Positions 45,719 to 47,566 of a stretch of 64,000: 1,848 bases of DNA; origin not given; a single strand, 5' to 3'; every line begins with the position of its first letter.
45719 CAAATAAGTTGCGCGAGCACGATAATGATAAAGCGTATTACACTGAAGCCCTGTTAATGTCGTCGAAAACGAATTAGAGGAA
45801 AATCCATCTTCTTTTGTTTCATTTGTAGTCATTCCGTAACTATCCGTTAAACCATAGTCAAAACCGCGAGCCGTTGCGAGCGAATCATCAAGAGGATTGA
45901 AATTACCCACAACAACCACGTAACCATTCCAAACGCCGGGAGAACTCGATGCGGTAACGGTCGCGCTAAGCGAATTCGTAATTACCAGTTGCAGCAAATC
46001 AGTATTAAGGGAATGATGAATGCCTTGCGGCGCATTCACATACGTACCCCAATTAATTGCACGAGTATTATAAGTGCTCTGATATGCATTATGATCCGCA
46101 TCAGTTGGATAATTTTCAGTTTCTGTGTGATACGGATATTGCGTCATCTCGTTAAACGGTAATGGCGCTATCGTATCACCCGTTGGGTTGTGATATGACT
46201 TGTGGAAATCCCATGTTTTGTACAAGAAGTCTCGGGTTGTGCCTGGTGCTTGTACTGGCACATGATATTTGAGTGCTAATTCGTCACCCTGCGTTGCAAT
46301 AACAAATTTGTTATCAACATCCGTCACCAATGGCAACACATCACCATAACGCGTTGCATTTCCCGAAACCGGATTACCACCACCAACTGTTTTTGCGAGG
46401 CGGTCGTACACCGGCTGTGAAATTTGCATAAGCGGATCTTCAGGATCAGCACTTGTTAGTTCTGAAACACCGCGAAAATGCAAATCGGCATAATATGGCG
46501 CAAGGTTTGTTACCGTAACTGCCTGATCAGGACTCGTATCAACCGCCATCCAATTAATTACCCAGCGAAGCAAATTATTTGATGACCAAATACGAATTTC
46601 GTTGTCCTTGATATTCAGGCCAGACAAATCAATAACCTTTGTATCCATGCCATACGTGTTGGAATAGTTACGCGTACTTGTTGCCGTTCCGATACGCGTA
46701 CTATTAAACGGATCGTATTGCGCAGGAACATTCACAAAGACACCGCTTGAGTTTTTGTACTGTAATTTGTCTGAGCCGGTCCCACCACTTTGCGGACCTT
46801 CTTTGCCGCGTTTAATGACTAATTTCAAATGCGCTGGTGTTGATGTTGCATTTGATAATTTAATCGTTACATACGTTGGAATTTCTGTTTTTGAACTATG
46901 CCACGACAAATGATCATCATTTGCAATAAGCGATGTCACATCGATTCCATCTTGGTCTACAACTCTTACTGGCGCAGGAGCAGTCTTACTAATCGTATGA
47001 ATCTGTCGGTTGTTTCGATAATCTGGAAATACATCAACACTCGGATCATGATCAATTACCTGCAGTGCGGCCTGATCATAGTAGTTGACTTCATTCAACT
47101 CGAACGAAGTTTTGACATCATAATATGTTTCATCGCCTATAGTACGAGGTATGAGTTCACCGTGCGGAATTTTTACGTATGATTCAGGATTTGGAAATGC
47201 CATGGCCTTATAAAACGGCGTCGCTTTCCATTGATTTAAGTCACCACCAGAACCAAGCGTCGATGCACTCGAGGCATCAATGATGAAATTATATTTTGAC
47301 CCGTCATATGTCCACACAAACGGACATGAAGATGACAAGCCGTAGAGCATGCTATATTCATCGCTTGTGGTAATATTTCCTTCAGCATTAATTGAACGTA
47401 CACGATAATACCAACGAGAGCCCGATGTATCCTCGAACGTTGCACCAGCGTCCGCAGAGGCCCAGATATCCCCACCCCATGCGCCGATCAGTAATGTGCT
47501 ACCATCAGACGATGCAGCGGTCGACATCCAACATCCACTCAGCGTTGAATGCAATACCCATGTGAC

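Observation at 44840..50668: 1942-aa surface protein combining Asp-box beta-propellers, a PA14-like domain and a C-terminal peptidoglycan-binding domain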

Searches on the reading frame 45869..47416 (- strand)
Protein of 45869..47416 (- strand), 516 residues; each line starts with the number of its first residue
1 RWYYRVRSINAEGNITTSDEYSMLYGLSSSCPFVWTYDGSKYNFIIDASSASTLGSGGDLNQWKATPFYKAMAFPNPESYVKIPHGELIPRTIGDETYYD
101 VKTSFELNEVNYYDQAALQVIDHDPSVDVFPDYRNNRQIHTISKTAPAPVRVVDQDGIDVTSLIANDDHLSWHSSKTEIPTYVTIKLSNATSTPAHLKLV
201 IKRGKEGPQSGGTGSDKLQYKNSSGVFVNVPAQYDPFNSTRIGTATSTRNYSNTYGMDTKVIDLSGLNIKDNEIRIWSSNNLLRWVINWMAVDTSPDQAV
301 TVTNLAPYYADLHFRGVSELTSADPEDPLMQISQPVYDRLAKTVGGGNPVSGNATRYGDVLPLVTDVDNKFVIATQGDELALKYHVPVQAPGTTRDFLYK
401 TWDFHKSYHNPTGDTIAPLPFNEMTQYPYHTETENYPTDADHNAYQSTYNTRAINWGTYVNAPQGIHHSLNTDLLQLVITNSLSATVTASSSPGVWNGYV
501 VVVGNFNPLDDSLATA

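Call 27: search_solved_structures(query=window:45869-47416:-, max_evalue=10)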
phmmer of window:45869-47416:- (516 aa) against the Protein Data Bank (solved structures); distinct sequences matched with E-value up to 10: 3.
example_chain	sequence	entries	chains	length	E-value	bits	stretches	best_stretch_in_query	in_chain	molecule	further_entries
1paq_A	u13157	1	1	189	0.24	13.2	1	232-300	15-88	Translation initiation factor eIF-2B epsilon subunit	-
9x2r_B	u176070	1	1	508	0.67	11.7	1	427-491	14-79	Protein NODULATION SIGNALING PATHWAY 2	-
6i3m_G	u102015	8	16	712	0.71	11.6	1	232-300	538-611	Translation initiation factor eIF-2B subunit epsilon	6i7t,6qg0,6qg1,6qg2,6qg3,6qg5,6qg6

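Call 28: search_protein_families(library=pfam, proteins=[window:45869-47416:-], max_evalue=10)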
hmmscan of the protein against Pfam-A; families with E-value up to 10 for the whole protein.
window:45869-47416:- (516 aa): 0 families

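Call 29: search_protein_representatives(protein=window:45869-47416:-)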
Query: 516 residues. Proteins with E-value up to 0.001 (for the whole library): 1756; up to 1e-10: 1106; up to 1e-30: 84. The best 150 are listed.
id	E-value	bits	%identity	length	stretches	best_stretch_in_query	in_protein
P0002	9.2e-225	763.5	70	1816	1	2-482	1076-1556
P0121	2.7e-199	679.5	63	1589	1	2-479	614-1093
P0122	3.2e-197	672.7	63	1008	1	2-482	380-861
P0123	1.2e-192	657.6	60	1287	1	2-489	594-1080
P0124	1.1e-191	654.4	60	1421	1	1-491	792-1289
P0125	8.3e-189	644.9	60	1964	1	1-487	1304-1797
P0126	5.0e-187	639.0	59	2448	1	2-488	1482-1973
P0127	2.3e-182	623.7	59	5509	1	2-491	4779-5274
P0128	7.7e-171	585.6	58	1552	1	2-482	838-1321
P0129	4.9e-167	573.1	56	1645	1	3-499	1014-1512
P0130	2.8e-161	554.1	55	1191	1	3-497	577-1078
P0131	1.6e-158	545.0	52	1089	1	2-491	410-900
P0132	2.5e-158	544.4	55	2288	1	3-505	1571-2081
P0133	6.3e-156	536.4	52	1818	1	2-487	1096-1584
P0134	9.3e-148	509.5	49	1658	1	2-482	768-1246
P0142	2.2e-53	198.1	39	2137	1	27-472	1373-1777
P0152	1.7e-47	178.7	36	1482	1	19-482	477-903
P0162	5.4e-42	160.5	33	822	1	27-501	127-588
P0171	4.6e-39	150.9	31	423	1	77-480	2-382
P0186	1.2e-34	136.3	34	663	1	28-453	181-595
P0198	2.2e-31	125.5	35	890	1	23-473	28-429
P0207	1.5e-30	122.7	34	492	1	27-455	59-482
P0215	1.7e-29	119.3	39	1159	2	260-455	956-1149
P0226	9.5e-29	116.8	36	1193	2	259-452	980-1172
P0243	5.3e-28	114.4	31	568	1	20-453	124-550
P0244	5.7e-28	114.3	38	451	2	279-454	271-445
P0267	9.9e-27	110.2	42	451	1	285-481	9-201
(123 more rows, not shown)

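Call 30: search_protein_families(library=pfam, proteins=[P0162, P0171, P0207, P0198, P0215, P0226, P0244, P0267, P0186, P0243], max_evalue=0.001)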
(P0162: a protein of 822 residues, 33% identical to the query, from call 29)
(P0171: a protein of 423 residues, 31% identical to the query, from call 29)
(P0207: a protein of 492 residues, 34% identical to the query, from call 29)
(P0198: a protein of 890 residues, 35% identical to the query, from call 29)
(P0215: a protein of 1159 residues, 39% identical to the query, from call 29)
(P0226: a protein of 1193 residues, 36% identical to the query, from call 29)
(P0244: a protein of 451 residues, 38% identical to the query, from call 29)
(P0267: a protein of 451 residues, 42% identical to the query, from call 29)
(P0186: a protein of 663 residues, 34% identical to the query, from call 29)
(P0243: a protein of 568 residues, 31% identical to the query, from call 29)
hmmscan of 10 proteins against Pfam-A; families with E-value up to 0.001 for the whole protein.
P0162 (822 aa): 0 families

P0171 (423 aa): 0 families

P0207 (492 aa): 1 family
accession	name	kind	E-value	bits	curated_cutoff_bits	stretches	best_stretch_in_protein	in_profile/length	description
PF07593.17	UnbV_ASPIC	-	5.4e-06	26.7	23.4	1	16-53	30-67/68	ASPIC and UnbV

P0198 (890 aa): 3 families
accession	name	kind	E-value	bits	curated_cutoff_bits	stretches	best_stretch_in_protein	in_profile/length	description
PF20773.4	InhA-like_MAM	-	5.2e-18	65.7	26.9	1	625-740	50-178/191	Immune inhibitor A-like, MAM domain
PF13229.12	Beta_helix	-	3.3e-17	63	25.9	2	469-624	1-155/158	Right handed beta helix region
PF05048.19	NosD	-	3.9e-13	49.8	23.6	1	409-555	30-167/212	Periplasmic copper-binding protein (NosD)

P0215 (1159 aa): 17 families
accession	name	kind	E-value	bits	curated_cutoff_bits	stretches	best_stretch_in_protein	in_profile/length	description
PF13517.12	FG-GAP_3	-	7.1e-43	145.5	26.9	6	418-478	1-60/61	FG-GAP-like repeat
PF14559.12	TPR_19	-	9.4e-15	55.1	25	2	83-143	6-65/68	Tetratricopeptide repeat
PF13428.12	TPR_14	-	5.4e-12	45.6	23.5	1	103-145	2-44/44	Tetratricopeptide repeat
PF07719.23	TPR_2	-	6.9e-10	38.7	27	0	69-98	2-31/34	Tetratricopeptide repeat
PF13432.12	TPR_16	-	9.8e-09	35.9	32.7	1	40-95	3-58/65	Tetratricopeptide repeat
PF23914.1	TPR_CcmH_CycH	-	4.3e-07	30.4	42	1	70-149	52-134/158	Cytochrome c-type biogenesis protein H TPR domain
PF13174.12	TPR_6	-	5.3e-06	27.2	26.3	0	103-130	1-28/33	Tetratricopeptide repeat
PF13431.12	TPR_17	-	1e-05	25.8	24.4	0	56-88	1-33/34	Tetratricopeptide repeat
PF01839.29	FG-GAP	-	1.7e-05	25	22.1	0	312-333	4-25/37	FG-GAP repeat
PF13414.12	TPR_11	-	1.8e-05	24.8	26.8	0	41-81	1-41/42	TPR repeat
PF13176.12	TPR_7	-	3.2e-05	24.1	27.9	0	73-98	4-29/36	Tetratricopeptide repeat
PF12895.13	ANAPC3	-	3.4e-05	24.5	27.2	0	56-127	11-81/82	Anaphase-promoting complex, cyclosome, subunit 3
PF13424.12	TPR_12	-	5.2e-05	23.8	30.1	0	65-98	42-75/77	Tetratricopeptide repeat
PF00515.34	TPR_1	-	6.8e-05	23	27.8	0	68-97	1-30/34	Tetratricopeptide repeat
PF07593.17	UnbV_ASPIC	-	0.00016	21.9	23.4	1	661-717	1-66/68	ASPIC and UnbV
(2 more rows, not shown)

P0226 (1193 aa): 5 families
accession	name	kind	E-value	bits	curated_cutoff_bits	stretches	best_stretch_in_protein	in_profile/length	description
PF13517.12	FG-GAP_3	-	8.1e-22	78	26.9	2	522-580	1-60/61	FG-GAP-like repeat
PF01839.29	FG-GAP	-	4.9e-10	39.5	22.1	0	520-540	7-26/37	FG-GAP repeat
PF14559.12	TPR_19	-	7.6e-06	26.6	25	1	155-206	6-57/68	Tetratricopeptide repeat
PF07593.17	UnbV_ASPIC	-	0.00021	21.5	23.4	1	666-716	1-60/68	ASPIC and UnbV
PF13432.12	TPR_16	-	0.00027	21.8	32.7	1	155-205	12-62/65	Tetratricopeptide repeat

P0244 (451 aa): 0 families

P0267 (451 aa): 0 families

P0186 (663 aa): 0 families

P0243 (568 aa): 1 family
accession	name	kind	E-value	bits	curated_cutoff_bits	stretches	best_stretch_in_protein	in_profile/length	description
PF07593.17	UnbV_ASPIC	-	1.8e-05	25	23.4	1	89-123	33-67/68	ASPIC and UnbV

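Call 36: search_solved_structures(query=A2, max_evalue=10)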
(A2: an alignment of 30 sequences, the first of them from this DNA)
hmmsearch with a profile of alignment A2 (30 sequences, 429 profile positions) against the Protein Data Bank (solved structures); distinct sequences matched with E-value up to 10: 0.
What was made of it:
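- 46049..47338 (-): Core module, aa 1111-1540: about 430-residue all-beta unit. It starts with the near-invariant S-C-P and ends with Y-N-T-R. It has no Pfam, NCBIfam or PDB match. Calls 27, 28 and 36 gave no family or PDB sequence hit.
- Tried and rejected: Neither the single sequence nor the 30-sequence profile found anything meaningful (calls 27, 36).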

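Call 41: predict_structure(alignment_id=A2)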
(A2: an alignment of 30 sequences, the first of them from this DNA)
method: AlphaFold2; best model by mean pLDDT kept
length: 456 residues; sequences in the alignment: 30
mean_pLDDT: 84.7   pTM: 0.86
mean pLDDT of the five models: 84.7, 82.7, 81.9, 81.4, 81.4
residues with pLDDT >= 90: 253; 70-90: 120; 50-70: 60; < 50: 23
segments of 3 or more residues with pLDDT < 50: 1-4, 440-456
pLDDT, mean of each block of 10 residues (from residue 1): 43 92 87 62 59 74 92 97 90 96 97 91 97 95 89 79 95 96 79 78 97 86 71 77 96 90 86 97 98 92 85 89 65 96 96 94 97 96 83 85 81 90 97 75 36 30
secondary structure, 60 per line:
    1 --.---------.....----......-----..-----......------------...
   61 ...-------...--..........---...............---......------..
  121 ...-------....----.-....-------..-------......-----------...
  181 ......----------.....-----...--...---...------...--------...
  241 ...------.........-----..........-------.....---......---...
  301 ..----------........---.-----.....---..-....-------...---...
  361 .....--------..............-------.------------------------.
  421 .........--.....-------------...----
elements in order: E13-17 E22-27 H40-45 E58-63 E71-73 E76-85 E89-103 E107-112 E119-123 E131-134 H141-144 E161-166 E178-186 E197-201 E207-209 E218-220 E227-229 E238-243 E253-258 E264-273 E281-285 E289-294 E298-302 E313-320 E330-334 H341-344 E352-354 E358-365 E374-387 H420-429 E432-436
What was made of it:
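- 46049..47338 (-): Call 41: pLDDT 84.7, pTM 0.86.
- It folds as one compact unit (pTM 0.86, call 41). pTM 0.86 indicates one compact unit in which sub-domains could form a cleft (call 41).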

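Call 44: fold_search(model_id=the predicted structure, library=pdb)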
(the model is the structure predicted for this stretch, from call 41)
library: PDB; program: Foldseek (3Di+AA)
matches with E <= 10: 1336; with E <= 0.001: 1
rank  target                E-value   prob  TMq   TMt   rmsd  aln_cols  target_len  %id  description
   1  7vrn_C                6.5e-04  0.15  0.11  0.12  24.9       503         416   10  Structure of infectious bursal disease virus Gt strain (released 2022-03-30)
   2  7vrn_A                1.4e-03  0.25  0.14  0.16  23.1       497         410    8  Structure of infectious bursal disease virus Gt strain (released 2022-03-30)
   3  8xcg_F                2.0e-03  0.33  0.13  0.10  23.3       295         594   12  Tail tip complex of bacteriophage lambda in the open state (released 2024-05-01)
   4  3fbm                  2.4e-03  0.13  0.11  0.11  23.1       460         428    9  D431N Mutant VP2 Protein of Infectious Bursal Disease Virus; Derived T=1 Particles (released 2009-01-13)
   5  2yc4_B                2.6e-03  1.00  0.19  0.54   5.5       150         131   10  Intraflagellar Transport Complex 25-27 from Chlamydomonas (released 2011-03-23)
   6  2j22                  3.2e-03  1.00  0.17  0.51   5.8       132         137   16  Structure of a Streptococcus pneumoniae fucose binding module, SpX-3 (released 2006-09-06)
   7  3uet_A                3.6e-03  1.00  0.21  0.21   4.1       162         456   10  Crystal structure of alpha-1,3/4-fucosidase from Bifidobacterium longum subsp. infantis D172A/E217A mutant complexed w (released 2012-04-04)
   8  4ag4_A                4.2e-03  0.85  0.19  0.24  16.6       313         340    7  Crystal structure of a DDR1-Fab complex (released 2012-04-18)
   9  2df7_D                4.5e-03  0.08  0.09  0.10  25.2       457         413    8  Crystal structure of infectious bursal disease virus VP2 subviral particle (released 2006-06-27)
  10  7vrn_B                4.7e-03  0.10  0.11  0.11  24.9       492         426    7  Structure of infectious bursal disease virus Gt strain (released 2022-03-30)
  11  3mo4_B                5.0e-03  1.00  0.19  0.19   5.7       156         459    8  The crystal structure of an alpha-(1-3,4)-fucosidase from Bifidobacterium longum subsp. infantis ATCC 15697 (released 2010-05-12)
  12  6org_A                5.0e-03  0.99  0.18  0.19   8.2       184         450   12  Crystal structure of SpGH29 (released 2019-07-10)
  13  2gsy_E                5.0e-03  0.09  0.10  0.11  24.3       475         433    8  The 2.6A structure of Infectious Bursal Virus Derived T=1 Particles (released 2006-07-18)
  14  7ah9_5C               5.6e-03  0.02  0.05  0.05  51.0       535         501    8  Substrate-engaged type 3 secretion system needle complex from Salmonella enterica typhimurium - SpaR state 1 (released 2021-03-17)
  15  2wn2_B                5.9e-03  0.28  0.13  0.20  21.0       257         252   10  Structure of the discoidin I from Dictyostelium discoideum in complex with galactose beta 1-3 galNAc at 1.8 A resoluti (released 2010-05-26)
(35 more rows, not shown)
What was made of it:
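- Sub-domains resemble fucose- and galactose-binding jelly rolls such as CBM32, SpX-3, lectinolysin and GH29 C-terminal domains, at probability 1.0 and TM 0.5-0.6 (call 44).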

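Call 66: fold_search(model_id=the predicted structure, library=viral)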
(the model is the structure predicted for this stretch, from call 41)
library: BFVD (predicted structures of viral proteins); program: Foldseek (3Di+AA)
matches with E <= 10: 1459; with E <= 0.001: 17
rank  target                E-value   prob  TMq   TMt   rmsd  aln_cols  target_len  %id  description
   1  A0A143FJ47            8.6e-06  0.98  0.20  0.15  17.8       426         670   10  Uncharacterized protein [Bacillus phage Vinny]
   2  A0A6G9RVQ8            5.9e-05  0.66  0.18  0.15  28.4       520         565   12  (no name in the UniProt tables at hand)
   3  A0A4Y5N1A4            8.7e-05  0.72  0.15  0.13  27.2       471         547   10  Tail fibers protein [Lactococcus phage CHPC971]
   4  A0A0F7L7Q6            9.1e-05  0.98  0.22  0.28  15.3       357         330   11  Uncharacterized protein [uncultured marine virus]
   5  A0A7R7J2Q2            9.1e-05  0.90  0.19  0.20  19.2       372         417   10  (no name in the UniProt tables at hand)
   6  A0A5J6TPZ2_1          1.3e-04  0.93  0.20  0.11  28.9       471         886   10  (no name in the UniProt tables at hand)
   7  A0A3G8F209            1.7e-04  1.00  0.20  0.31  12.7       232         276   10  (no name in the UniProt tables at hand)
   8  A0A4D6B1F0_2          1.7e-04  0.51  0.13  0.09  17.5       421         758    9  (no name in the UniProt tables at hand)
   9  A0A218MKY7            2.7e-04  0.44  0.14  0.18  20.7       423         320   10  CBM6 domain-containing protein [uncultured virus]
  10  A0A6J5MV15            2.8e-04  0.92  0.20  0.28  17.2       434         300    9  Uncharacterized protein [uncultured Caudovirales phage]
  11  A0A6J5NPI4            2.8e-04  0.54  0.15  0.20  23.6       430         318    9  Uncharacterized protein [uncultured Caudovirales phage]
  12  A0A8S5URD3            3.1e-04  0.96  0.18  0.31  23.1       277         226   14  Uncharacterized protein [Siphoviridae sp. ctg6c78]
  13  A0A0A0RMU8            4.8e-04  0.54  0.16  0.14  29.7       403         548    8  Baseplate protein [Bacillus phage Mater]
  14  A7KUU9                5.1e-04  0.93  0.24  0.26  15.9       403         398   11  (no name in the UniProt tables at hand)
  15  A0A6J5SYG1            6.0e-04  0.47  0.16  0.19  21.7       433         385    9  Concanavalin A-like lectin/glucanases superfamily [uncultured Caudovirales phage]
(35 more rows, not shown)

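Call 69: search_protein_families(library=pfam, alignment_id=A5, max_evalue=0.0001)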
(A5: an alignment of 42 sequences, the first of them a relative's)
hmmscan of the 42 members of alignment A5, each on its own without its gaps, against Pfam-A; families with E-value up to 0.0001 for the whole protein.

A. member 1, P0121 (1589 aa): 2 families
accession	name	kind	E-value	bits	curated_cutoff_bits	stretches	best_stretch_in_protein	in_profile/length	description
PF01471.23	PG_binding_1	-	2.4e-13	50.5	23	1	1520-1581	2-55/57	Putative peptidoglycan binding domain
PF16656.11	Pur_ac_phosph_N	-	5.7e-05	24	30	1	1103-1185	5-91/93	Purple acid Phosphatase, N-terminal domain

B. families by the number of members that match (of 42 scanned): 65 families (the first 25 are shown)
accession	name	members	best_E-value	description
PF13517.12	FG-GAP_3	13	2.8e-49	FG-GAP-like repeat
PF01471.23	PG_binding_1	9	1.8e-14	Putative peptidoglycan binding domain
PF07719.23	TPR_2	8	6.1e-26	Tetratricopeptide repeat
PF14559.12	TPR_19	8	1.6e-19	Tetratricopeptide repeat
PF13431.12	TPR_17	7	1.6e-19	Tetratricopeptide repeat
PF13432.12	TPR_16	7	6.2e-19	Tetratricopeptide repeat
PF13428.12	TPR_14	7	2.6e-15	Tetratricopeptide repeat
PF00515.34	TPR_1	6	5.9e-25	Tetratricopeptide repeat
PF01839.29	FG-GAP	6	1.2e-17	FG-GAP repeat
PF13414.12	TPR_11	5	9.3e-27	TPR repeat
PF07593.17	UnbV_ASPIC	5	4.9e-17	ASPIC and UnbV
PF13424.12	TPR_12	5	5e-14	Tetratricopeptide repeat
PF23914.1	TPR_CcmH_CycH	5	9.8e-11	Cytochrome c-type biogenesis protein H TPR domain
PF13229.12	Beta_helix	4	4.4e-48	Right handed beta helix region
PF05048.19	NosD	4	2.1e-39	Periplasmic copper-binding protein (NosD)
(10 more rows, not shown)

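Call 72: search_protein_families(library=ncbifam, proteins=[P0215, P0226, P0162, P0186, P0131, P0134, P0198, P0207], max_evalue=0.001)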
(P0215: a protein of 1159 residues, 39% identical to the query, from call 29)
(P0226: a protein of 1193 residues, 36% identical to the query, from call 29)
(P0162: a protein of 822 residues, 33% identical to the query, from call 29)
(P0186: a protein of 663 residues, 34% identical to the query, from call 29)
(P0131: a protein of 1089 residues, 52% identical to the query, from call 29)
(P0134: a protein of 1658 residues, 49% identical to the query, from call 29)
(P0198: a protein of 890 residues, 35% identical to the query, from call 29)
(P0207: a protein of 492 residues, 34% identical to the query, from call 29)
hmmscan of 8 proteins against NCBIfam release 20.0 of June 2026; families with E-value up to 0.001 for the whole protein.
P0215 (1159 aa): 9 families
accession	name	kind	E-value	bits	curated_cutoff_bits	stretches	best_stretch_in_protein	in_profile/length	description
TIGR02917.1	PEP_TPR_lipo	equivalog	1.1e-16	59.9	312.2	1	38-205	367-530/899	XrtA/PEP-CTERM system TPR-repeat protein PrsT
TIGR02521.1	type_IV_pilW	equivalog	1.3e-07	31.5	154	1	17-198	5-193/234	type IV pilus biogenesis/stability protein PilW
TIGR03939.1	PGA_TPR_OMP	equivalog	1.6e-06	26.7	366.65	1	46-137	407-498/800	poly-beta-1,6 N-acetyl-D-glucosamine export porin PgaA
NF040959.1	MamA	equivalog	2.2e-06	27.3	200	1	40-143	77-180/204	magnetosome protein MamA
NF033920.0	C39_PA2778_fam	equivalog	3.1e-05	23.5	150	1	47-126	169-248/255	PA2778 family cysteine peptidase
TIGR02552.1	LcrH_SycD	equivalog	5.1e-05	23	104.8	1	39-99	57-117/136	SycD/LcrH family type III secretion system chaperone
NF052415.1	T3SS_chap_SctY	equivalog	0.00024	21.6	70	1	40-127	12-102/106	type III secretion apparatus assembly chaperone SctY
NF008757.0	PRK11788.1-5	equivalog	0.00029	20.1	363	1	70-199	182-307/388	lipopolysaccharide assembly protein LapB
TIGR02795.1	tol_pal_ybgF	equivalog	0.00056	20.5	90.1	0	42-138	10-112/119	tol-pal system protein YbgF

P0226 (1193 aa): 1 family
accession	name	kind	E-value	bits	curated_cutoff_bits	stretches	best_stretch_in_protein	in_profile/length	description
NF033758.1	gliding_GltE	equivalog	9.1e-06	24.9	225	1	114-211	96-191/411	adventurous gliding motility TPR repeat lipoprotein GltE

P0162 (822 aa): 0 families

P0186 (663 aa): 0 families

P0131 (1089 aa): 2 families
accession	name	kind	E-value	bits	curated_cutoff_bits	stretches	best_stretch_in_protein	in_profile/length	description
NF035926.1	scyF_NHL_VPEP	equivalog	1.7e-42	145.9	350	2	5-121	171-288/376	scytonemin biosynthesis PEP-CTERM protein ScyF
NF047780.1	LIC12708_fam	subfamily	1.9e-08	33.6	150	1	53-116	155-220/391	LIC_12708 family protein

P0134 (1658 aa): 1 family
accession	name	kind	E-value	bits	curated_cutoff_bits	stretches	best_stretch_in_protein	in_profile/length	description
TIGR04534.2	ELWxxDGT_rpt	domain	1.6e-113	370.6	65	8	201-246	1-46/47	ELWxxDGT repeat protein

P0198 (890 aa): 2 families
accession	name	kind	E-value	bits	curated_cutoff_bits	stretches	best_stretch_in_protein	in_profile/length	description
TIGR03804.1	para_beta_helix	repeat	2.1e-10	40.1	19.45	2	518-557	1-39/44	parallel beta-helix repeat protein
TIGR04247.1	NosD_copper_fam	subfamily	8.6e-08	31.2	300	2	412-488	92-169/377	nitrous oxide reductase family maturation protein NosD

P0207 (492 aa): 0 families
